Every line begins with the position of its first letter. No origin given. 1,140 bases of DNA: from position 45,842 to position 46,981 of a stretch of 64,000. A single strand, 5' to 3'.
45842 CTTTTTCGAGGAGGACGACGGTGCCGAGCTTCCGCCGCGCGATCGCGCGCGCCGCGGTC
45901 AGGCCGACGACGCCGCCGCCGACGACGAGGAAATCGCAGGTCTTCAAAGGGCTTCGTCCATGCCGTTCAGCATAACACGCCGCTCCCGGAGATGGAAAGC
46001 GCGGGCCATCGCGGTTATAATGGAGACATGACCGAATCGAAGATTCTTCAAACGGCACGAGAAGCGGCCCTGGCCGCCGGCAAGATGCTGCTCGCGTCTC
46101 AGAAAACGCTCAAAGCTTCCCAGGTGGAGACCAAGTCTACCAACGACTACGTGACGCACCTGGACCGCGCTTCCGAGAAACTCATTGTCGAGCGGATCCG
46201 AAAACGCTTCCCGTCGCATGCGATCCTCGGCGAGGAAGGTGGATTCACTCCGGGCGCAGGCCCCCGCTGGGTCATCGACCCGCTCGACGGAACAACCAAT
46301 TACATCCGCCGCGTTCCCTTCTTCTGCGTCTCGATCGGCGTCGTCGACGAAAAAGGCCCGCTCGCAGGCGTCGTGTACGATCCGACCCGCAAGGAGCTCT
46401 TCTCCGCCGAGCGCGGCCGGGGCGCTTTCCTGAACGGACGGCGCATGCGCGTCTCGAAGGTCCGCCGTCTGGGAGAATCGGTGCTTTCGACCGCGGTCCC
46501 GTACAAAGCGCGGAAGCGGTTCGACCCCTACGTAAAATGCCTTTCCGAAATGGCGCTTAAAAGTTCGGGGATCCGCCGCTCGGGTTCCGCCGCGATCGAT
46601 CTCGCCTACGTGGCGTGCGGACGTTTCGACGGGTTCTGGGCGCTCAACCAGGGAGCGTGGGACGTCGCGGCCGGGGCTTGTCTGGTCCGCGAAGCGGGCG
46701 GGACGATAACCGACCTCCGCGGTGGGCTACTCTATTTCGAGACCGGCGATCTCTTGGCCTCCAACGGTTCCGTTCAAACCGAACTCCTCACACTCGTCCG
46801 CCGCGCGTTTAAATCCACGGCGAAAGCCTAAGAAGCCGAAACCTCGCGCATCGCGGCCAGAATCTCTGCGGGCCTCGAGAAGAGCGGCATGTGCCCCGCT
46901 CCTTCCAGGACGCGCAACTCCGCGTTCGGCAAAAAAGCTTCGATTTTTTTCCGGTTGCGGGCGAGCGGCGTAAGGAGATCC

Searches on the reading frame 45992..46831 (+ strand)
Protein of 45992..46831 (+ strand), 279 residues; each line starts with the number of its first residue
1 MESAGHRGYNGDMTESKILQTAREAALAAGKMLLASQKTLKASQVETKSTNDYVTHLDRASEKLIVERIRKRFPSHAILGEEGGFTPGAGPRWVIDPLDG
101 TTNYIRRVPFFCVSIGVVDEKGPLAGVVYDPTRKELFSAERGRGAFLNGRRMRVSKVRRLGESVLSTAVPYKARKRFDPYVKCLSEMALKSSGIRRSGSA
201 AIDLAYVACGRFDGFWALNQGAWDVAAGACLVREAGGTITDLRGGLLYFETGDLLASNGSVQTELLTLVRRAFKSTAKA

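Call 8: search_protein_families(library=pfam, proteins=[window:45992-46831:+], max_evalue=0.001)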
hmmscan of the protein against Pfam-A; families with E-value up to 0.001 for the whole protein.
window:45992-46831:+ (279 aa): 1 family
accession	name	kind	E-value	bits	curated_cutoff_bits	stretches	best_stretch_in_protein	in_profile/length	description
PF00459.30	Inositol_P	-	1.6e-70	238.1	27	1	16-269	3-266/271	Inositol monophosphatase family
